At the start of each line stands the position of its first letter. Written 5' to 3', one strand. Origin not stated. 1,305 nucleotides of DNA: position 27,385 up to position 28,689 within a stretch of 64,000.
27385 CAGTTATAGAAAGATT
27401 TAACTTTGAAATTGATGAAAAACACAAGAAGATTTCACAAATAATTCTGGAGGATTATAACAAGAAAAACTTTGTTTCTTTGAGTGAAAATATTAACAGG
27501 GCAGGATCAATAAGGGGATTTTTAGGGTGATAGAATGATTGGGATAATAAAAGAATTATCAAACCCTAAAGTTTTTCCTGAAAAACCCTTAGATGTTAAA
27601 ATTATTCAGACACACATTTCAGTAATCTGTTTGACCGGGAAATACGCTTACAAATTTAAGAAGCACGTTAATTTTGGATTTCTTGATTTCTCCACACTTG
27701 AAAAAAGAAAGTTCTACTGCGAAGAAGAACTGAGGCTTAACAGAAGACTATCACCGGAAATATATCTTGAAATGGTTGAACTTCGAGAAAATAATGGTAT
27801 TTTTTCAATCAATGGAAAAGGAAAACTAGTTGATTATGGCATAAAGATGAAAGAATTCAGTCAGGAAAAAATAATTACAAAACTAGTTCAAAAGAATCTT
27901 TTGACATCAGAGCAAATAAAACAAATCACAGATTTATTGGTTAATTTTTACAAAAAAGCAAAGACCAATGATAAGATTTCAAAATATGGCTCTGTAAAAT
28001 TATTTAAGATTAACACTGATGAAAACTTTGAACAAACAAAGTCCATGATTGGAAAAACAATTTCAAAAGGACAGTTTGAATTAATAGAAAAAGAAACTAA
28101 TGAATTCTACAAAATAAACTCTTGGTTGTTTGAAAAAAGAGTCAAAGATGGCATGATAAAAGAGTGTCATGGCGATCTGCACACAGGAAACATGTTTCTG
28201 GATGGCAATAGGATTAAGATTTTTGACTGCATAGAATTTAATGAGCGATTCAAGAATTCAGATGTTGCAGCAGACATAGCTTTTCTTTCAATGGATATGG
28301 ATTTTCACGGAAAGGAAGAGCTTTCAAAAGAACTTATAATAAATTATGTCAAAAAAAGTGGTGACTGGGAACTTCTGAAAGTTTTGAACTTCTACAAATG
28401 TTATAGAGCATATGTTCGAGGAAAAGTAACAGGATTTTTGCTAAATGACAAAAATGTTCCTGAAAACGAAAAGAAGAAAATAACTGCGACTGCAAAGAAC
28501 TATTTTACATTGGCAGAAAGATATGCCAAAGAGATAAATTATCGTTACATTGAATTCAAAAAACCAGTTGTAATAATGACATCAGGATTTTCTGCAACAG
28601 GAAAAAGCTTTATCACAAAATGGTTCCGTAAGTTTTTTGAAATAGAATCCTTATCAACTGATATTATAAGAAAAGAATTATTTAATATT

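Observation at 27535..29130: APH-like phosphotransferase fused to a P-loop kinase: uncharacterised two-kinase protein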

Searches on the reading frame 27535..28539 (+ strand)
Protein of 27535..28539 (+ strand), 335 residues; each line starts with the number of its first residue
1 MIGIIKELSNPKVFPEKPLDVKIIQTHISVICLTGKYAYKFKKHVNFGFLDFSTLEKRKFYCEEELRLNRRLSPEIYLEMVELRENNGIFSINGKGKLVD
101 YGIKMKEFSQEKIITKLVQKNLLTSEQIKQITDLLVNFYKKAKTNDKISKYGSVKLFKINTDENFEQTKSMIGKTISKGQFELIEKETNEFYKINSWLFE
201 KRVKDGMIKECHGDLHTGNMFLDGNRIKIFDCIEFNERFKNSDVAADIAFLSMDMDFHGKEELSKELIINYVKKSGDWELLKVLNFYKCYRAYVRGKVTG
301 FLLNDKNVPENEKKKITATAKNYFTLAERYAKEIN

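Call 55: search_protein_representatives(protein=window:27535-28539:+)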
Query: 335 residues. Proteins with E-value up to 0.001 (for the whole library): 10679; up to 1e-10: 7426; up to 1e-30: 2896. The best 150 are listed.
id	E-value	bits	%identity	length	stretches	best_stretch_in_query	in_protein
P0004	8.1e-120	416.3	56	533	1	5-334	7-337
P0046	1.2e-110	386.2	56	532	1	8-332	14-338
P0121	1.3e-101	356.5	51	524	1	12-333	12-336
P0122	5.3e-101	354.5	52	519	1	5-332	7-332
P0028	1.5e-99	349.7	50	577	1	3-334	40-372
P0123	6.6e-94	331.2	46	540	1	4-334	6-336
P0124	3.2e-93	328.9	47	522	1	3-335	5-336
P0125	5.7e-93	328.1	50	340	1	6-334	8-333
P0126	5.1e-92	325.0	46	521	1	4-331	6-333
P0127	9.3e-91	320.8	51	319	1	4-333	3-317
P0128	1.3e-90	320.4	45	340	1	4-330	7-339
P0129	5.0e-90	318.4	47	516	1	10-332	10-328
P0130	1.5e-89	316.9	45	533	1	4-331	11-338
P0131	1.7e-89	316.7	46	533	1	4-331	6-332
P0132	2.1e-89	316.4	48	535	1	4-332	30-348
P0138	7.7e-87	307.9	44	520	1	6-333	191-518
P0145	3.1e-83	296.1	31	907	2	20-331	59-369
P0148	9.2e-82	291.3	39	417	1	4-331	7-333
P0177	4.3e-77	275.9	39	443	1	4-332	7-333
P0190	3.9e-75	269.5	43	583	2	96-331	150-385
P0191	4.1e-75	269.4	29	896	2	23-332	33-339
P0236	3.2e-69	250.1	41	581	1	4-331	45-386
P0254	8.7e-68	245.3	40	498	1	20-334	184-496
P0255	8.7e-68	245.3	36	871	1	8-333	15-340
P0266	3.1e-67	243.5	41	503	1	4-333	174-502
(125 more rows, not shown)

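Call 56: search_protein_families(library=pfam, proteins=[P0145, P0191, P0255, P0138, P0254, P0266, P0190, P0236, P0148, P0177], max_evalue=0.001)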
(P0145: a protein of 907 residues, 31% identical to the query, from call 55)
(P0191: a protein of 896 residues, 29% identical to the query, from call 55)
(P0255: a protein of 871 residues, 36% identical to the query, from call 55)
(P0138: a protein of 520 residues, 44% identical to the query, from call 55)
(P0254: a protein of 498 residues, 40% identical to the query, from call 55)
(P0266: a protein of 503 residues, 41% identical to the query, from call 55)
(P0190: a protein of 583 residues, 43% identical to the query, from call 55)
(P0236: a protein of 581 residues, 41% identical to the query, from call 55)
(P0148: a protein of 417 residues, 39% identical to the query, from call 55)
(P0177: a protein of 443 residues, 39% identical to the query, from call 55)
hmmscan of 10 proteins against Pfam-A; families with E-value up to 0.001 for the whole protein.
P0145 (907 aa): 3 families
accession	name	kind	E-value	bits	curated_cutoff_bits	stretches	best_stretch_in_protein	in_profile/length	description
PF13671.12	AAA_33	-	1.2e-32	113.7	27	1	376-522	1-139/143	AAA domain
PF01636.29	APH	-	1.7e-08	34.9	23.2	1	101-318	37-234/239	Phosphotransferase enzyme family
PF06414.18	Zeta_toxin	-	1.9e-06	27.9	22.3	1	371-505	13-147/199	Zeta toxin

P0191 (896 aa): 3 families
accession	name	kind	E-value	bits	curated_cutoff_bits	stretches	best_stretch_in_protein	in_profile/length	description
PF13671.12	AAA_33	-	8.4e-31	107.6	27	1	346-491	2-141/143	AAA domain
PF13191.12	AAA_16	-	1.8e-05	25.8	32.6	1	338-454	19-137/167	AAA ATPase domain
PF06414.18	Zeta_toxin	-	0.00033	20.6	22.3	1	335-446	9-119/199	Zeta toxin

P0255 (871 aa): 8 families
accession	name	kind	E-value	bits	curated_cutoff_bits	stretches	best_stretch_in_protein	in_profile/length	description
PF00582.32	Usp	-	4.1e-40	138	24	2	703-837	2-140/141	Universal stress protein family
PF13671.12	AAA_33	-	1.7e-27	96.9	27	1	347-495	2-143/143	AAA domain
PF08433.16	KTI12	-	6.2e-10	39.5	22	1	348-493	5-138/271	Chromatin associated protein KTI12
PF13238.12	AAA_18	-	7e-06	27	29.4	1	348-383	2-33/128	AAA domain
PF01591.24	6PF2K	-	1.6e-05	24.8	27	1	342-471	11-145/223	6-phosphofructo-2-kinase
PF13207.12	AAA_17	-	0.00034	21.4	27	0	351-471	2-122/136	AAA domain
PF01636.29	APH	-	0.0005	20.3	23.2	1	212-286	165-234/239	Phosphotransferase enzyme family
PF06414.18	Zeta_toxin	-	0.00095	19.1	22.3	0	340-446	12-118/199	Zeta toxin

P0138 (520 aa): 1 family
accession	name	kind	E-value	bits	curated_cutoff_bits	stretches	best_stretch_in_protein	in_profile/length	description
PF03745.19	DUF309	-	4.2e-12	46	27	1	79-135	3-59/59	Domain of unknown function (DUF309)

P0254 (498 aa): 14 families
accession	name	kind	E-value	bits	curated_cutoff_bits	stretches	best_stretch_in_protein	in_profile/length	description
PF13671.12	AAA_33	-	5.3e-27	95.3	27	1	2-139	1-142/143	AAA domain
PF08433.16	KTI12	-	5.3e-12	46.3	22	1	1-141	1-141/271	Chromatin associated protein KTI12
PF13238.12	AAA_18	-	6e-11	43.3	29.4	1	3-122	1-119/128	AAA domain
PF13207.12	AAA_17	-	1.5e-09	38.7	27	1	7-125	2-133/136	AAA domain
PF13521.12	AAA_28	-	8.8e-07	29.7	27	1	3-68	2-65/164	AAA domain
PF01583.26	APS_kinase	-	1.6e-06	28.6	21.1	1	2-114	4-120/152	Adenylylsulphate kinase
PF06414.18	Zeta_toxin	-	1.7e-06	28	22.3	1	2-126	18-151/199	Zeta toxin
PF00406.28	ADK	-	2e-05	25.2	26.8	1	5-181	1-134/151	Adenylate kinase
PF00004.35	AAA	-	2.2e-05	25.4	21.2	1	3-52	1-49/131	ATPase family associated with various cellular activities (AAA)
PF13191.12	AAA_16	-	0.00023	22.1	32.6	1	2-27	26-51/167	AAA ATPase domain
PF13189.12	Cytidylate_kin2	-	0.00038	21.1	28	1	4-67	3-67/176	Cytidylate kinase-like family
PF13401.12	AAA_22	-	0.0004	21.2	27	0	2-39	7-37/130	AAA domain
PF01591.24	6PF2K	-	0.00074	19.3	27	0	2-124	15-155/223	6-phosphofructo-2-kinase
PF20720.3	nSTAND3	-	0.00083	19.5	27.2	0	2-24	19-41/155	Novel STAND NTPase 3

P0266 (503 aa): 6 families
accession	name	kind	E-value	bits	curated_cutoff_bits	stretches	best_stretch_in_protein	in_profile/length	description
PF13671.12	AAA_33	-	3.6e-26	92.6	27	1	2-136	1-139/143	AAA domain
PF08433.16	KTI12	-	2.4e-11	44.1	22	1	1-119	1-123/271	Chromatin associated protein KTI12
PF13238.12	AAA_18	-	8.7e-08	33.1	29.4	1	4-123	2-122/128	AAA domain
PF06414.18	Zeta_toxin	-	1.1e-06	28.7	22.3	1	2-144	18-177/199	Zeta toxin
PF13207.12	AAA_17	-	4.8e-05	24.1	27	1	7-121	2-127/136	AAA domain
PF01583.26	APS_kinase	-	5.4e-05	23.7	21.1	1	3-115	5-121/152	Adenylylsulphate kinase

P0190 (583 aa): 4 families
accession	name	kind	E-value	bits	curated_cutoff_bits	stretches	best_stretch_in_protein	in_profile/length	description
PF13671.12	AAA_33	-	5.2e-16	59.7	27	1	395-537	3-137/143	AAA domain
PF13207.12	AAA_17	-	2.1e-06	28.5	27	1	401-524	5-129/136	AAA domain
PF13238.12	AAA_18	-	3.3e-05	24.8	29.4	1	395-529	2-120/128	AAA domain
PF19974.5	TCAD9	-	0.00054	19.7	40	1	243-376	279-391/429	Ternary complex associated domain 9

P0236 (581 aa): 3 families
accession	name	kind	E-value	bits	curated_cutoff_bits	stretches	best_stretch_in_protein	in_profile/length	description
PF13671.12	AAA_33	-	3.9e-22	79.5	27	1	396-543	3-142/143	AAA domain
PF13238.12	AAA_18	-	9.3e-09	36.3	29.4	1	395-531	1-124/128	AAA domain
PF13207.12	AAA_17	-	0.00011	23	27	1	399-522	2-124/136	AAA domain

P0148 (417 aa): 1 family
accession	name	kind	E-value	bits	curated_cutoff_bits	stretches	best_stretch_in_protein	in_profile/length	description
PF01636.29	APH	-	3.7e-06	27.3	23.2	1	123-284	89-238/239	Phosphotransferase enzyme family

P0177 (443 aa): 0 families

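Call 64: find_encoding_contigs(protein=P0255, flank=6000, max_places=2)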
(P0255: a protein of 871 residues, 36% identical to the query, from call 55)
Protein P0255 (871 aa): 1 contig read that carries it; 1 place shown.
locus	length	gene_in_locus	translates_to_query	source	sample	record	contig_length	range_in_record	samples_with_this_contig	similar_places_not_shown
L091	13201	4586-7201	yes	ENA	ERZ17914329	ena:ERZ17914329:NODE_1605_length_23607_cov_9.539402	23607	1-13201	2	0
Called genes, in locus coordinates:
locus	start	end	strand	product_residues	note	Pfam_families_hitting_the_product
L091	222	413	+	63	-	-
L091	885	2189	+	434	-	PF13527:Acetyltransf_9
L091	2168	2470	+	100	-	-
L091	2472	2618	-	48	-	-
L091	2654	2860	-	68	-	-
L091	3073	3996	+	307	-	-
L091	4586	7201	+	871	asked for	PF13238:AAA_18 (faint), PF01591:6PF2K (faint), PF08433:KTI12, PF13671:AAA_33, PF00582:Usp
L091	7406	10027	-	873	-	PF01411:tRNA-synt_2c, PF07973:tRNA_SAD, PF02272:DHHA1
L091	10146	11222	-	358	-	PF00154:RecA_N, PF08423:Rad51 (weak), PF06745:ATPase (faint), PF27531:MT3502_N (weak), PF21096:RecA_C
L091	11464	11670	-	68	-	-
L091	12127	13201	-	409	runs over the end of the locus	PF13657:Couple_hipA, PF07804:HipA_C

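Call 85: find_encoding_contigs(protein=P0125, flank=4000, max_places=2)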
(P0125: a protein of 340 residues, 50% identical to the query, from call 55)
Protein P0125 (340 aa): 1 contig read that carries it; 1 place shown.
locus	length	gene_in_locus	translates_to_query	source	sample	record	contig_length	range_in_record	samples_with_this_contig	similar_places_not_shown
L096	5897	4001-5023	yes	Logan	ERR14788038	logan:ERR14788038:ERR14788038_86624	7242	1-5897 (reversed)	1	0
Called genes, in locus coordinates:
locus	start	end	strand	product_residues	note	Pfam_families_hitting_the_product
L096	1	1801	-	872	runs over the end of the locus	PF00801:PKD, PF18911:PKD_4, PF13385:Laminin_G_3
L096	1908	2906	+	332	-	PF26233:NicX, PF02073:Peptidase_M29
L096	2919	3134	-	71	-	-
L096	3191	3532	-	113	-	PF13489:Methyltransf_23, PF13649:Methyltransf_25 (faint), PF08241:Methyltransf_11 (weak), PF08242:Methyltransf_12 (weak)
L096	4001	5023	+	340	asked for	-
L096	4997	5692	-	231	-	PF03193:RsgA_GTPase (faint), PF13191:AAA_16 (faint), PF13401:AAA_22 (weak), PF01926:MMR_HSR1 (faint), PF08433:KTI12 (weak), PF13207:AAA_17 (faint), PF13238:AAA_18, PF13671:AAA_33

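Call 86: find_encoding_contigs(protein=P0254, flank=4000, max_places=2)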
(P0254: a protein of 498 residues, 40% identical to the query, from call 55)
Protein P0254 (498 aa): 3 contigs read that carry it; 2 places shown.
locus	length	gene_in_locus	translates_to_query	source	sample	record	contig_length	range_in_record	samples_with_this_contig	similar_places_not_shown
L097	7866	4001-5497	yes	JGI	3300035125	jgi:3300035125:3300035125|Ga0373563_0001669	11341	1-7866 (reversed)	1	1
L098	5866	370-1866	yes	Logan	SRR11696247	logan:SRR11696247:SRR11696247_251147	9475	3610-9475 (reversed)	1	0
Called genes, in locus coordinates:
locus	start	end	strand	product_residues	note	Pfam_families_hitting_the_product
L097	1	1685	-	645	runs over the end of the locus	PF06480:FtsH_ext, PF00004:AAA, PF17862:AAA_lid_3, PF01434:Peptidase_M41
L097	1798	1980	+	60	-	-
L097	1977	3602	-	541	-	PF03979:Sigma70_r1_1, PF00140:Sigma70_r1_2, PF04542:Sigma70_r2, PF04539:Sigma70_r3, PF04545:Sigma70_r4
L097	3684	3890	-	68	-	-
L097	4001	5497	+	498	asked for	PF00004:AAA (faint), PF01583:APS_kinase (weak), PF06414:Zeta_toxin (weak), PF08433:KTI12, PF13207:AAA_17, PF13238:AAA_18, PF13521:AAA_28 (weak), PF13671:AAA_33, +1 more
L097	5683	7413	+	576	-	PF14716:HHH_8, PF14520:HHH_5, PF14792:DNA_pol_B_palm (faint), PF14791:DNA_pol_B_thumb, PF02811:PHP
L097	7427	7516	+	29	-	-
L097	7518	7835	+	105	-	-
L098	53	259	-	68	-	-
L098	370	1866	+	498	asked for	PF00004:AAA (faint), PF01583:APS_kinase (weak), PF06414:Zeta_toxin (weak), PF08433:KTI12, PF13207:AAA_17, PF13238:AAA_18, PF13521:AAA_28 (weak), PF13671:AAA_33, +1 more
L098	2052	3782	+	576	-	PF14716:HHH_8, PF14520:HHH_5, PF14792:DNA_pol_B_palm (faint), PF14791:DNA_pol_B_thumb, PF02811:PHP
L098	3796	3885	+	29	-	-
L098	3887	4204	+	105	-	-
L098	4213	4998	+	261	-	PF01149:Fapy_DNA_glyco, PF06831:H2TH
